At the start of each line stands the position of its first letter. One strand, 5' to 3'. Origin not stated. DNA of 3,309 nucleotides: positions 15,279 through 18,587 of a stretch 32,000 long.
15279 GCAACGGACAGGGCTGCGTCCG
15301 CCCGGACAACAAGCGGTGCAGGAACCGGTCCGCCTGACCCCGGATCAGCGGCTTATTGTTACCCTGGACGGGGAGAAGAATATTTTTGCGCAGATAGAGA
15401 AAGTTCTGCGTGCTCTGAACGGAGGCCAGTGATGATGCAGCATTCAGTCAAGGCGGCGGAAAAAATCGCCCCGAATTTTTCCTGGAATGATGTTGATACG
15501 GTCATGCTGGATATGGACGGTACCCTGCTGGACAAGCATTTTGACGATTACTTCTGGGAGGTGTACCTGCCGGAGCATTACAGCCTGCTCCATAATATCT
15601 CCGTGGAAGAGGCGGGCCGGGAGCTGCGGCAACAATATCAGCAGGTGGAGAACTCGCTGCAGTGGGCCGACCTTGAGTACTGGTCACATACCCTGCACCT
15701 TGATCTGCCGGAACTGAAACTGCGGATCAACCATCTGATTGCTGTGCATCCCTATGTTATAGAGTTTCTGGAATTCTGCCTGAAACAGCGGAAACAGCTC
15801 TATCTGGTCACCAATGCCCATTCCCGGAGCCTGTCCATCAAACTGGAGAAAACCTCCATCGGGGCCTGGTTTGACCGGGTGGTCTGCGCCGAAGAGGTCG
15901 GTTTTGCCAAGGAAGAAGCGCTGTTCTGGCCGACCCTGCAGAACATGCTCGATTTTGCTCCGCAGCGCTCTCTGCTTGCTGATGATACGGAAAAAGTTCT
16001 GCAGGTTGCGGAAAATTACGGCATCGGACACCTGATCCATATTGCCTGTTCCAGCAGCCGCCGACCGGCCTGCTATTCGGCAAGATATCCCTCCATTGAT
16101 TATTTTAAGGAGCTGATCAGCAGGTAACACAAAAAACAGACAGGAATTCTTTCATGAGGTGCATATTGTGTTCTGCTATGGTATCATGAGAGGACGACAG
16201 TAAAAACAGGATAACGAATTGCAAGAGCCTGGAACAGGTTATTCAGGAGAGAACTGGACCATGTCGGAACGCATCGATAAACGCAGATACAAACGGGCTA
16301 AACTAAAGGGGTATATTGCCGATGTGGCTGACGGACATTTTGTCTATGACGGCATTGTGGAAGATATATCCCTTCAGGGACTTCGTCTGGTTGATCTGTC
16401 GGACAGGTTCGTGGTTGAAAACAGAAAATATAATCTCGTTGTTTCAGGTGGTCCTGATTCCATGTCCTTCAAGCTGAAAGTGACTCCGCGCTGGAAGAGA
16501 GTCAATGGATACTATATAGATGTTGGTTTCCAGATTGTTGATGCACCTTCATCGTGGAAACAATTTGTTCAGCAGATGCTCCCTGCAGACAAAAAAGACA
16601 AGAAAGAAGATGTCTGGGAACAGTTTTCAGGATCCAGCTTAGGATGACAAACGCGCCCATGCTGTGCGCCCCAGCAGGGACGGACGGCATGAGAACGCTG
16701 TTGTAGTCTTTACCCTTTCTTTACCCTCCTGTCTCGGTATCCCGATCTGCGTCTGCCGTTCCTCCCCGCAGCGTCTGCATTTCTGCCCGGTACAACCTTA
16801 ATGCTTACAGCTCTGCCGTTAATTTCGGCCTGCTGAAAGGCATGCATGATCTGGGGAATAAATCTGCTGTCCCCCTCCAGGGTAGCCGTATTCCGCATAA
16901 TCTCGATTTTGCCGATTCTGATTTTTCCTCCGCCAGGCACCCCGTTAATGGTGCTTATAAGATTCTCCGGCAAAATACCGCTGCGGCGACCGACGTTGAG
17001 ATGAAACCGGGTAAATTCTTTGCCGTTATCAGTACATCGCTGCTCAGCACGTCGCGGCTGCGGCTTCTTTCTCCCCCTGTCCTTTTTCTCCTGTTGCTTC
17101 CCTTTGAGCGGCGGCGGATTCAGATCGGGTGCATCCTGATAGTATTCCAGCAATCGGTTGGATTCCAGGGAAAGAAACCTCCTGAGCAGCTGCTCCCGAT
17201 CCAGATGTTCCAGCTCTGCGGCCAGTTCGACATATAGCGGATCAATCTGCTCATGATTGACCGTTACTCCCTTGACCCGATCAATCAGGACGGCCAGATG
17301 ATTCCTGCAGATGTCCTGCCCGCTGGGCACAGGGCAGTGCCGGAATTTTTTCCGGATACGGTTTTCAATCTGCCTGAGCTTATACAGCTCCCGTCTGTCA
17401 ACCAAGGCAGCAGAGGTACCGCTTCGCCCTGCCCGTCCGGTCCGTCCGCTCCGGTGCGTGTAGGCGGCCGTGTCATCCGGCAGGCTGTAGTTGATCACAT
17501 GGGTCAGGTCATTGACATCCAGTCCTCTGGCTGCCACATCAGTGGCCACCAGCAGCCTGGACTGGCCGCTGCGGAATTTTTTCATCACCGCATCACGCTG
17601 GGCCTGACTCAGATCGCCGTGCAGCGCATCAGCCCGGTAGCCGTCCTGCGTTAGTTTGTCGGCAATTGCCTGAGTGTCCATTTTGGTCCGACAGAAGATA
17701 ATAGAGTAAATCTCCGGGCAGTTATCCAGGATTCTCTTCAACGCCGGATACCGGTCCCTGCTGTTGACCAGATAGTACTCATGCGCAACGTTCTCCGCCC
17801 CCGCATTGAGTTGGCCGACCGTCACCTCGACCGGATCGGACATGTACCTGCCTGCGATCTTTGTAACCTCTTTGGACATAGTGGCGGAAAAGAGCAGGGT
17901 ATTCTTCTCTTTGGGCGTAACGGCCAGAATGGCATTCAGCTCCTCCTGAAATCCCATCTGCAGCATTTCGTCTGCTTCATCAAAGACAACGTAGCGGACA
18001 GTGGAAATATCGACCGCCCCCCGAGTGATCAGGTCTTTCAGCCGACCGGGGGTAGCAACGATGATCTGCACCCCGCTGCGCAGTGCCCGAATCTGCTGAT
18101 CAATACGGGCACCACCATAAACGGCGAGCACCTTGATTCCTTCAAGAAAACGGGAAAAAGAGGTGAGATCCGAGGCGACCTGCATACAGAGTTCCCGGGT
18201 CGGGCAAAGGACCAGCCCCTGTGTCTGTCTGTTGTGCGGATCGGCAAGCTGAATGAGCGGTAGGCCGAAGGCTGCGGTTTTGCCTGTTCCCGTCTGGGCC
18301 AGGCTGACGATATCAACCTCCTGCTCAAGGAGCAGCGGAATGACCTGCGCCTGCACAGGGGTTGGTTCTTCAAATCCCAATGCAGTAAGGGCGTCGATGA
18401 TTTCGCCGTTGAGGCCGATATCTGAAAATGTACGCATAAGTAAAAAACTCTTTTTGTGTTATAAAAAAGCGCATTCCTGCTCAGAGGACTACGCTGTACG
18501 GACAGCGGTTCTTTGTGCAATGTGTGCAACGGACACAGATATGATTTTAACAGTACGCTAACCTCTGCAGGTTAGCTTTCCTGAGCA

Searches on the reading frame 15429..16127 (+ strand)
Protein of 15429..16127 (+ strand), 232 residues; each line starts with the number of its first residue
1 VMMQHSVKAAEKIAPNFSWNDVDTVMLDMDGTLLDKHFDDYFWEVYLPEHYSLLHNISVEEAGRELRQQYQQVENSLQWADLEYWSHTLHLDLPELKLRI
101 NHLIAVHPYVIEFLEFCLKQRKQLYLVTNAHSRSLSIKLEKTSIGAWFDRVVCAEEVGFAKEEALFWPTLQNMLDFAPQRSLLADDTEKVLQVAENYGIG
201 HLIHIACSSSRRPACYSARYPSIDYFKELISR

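Call 53: search_protein_families(library=pfam, proteins=[window:15429-16127:+], max_evalue=0.001)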
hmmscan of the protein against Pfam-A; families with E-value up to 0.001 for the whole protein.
window:15429-16127:+ (232 aa): 3 families
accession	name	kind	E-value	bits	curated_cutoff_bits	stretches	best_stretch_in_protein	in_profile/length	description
PF00702.32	Hydrolase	-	1.7e-09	38.8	26.4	1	22-191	1-184/191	haloacid dehalogenase-like hydrolase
PF13419.12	HAD_2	-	2.4e-08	34.7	23.8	1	26-199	2-173/178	Haloacid dehalogenase-like hydrolase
PF12710.13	HAD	-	2.7e-06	28.4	27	1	25-155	1-131/189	haloacid dehalogenase-like hydrolase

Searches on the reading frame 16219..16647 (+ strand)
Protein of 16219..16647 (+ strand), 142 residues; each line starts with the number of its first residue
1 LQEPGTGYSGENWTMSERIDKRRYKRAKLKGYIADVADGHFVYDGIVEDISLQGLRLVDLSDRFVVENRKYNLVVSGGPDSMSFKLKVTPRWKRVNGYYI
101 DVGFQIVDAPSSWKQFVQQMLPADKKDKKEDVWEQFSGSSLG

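Call 53: search_protein_families(library=pfam, proteins=[window:16219-16647:+], max_evalue=0.001)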
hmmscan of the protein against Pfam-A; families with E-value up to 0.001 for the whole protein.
window:16219-16647:+ (142 aa): 1 family
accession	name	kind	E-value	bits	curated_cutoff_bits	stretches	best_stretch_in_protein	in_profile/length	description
PF07238.19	PilZ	-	7e-05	23.6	22.5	1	20-110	1-89/102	PilZ domain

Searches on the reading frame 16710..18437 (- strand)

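Call 53: search_protein_families(library=pfam, proteins=[window:16710-18437:-], max_evalue=0.001)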
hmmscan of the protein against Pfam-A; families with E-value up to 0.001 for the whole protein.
window:16710-18437:- (575 aa): 4 families
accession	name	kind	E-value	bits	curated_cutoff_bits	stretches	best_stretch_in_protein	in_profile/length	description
PF00270.35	DEAD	-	2.8e-47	161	26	1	26-193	1-166/167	DEAD/DEAH box helicase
PF00271.37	Helicase_C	-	6e-34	117.1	23.5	1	235-337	8-110/110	Helicase conserved C-terminal domain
PF03880.21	DbpA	-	4.2e-11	43.2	25.6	1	477-547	1-71/72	DbpA RNA binding domain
PF04851.21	ResIII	-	1.4e-06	28.7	22.5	1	27-188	6-163/164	Type III restriction enzyme, res subunit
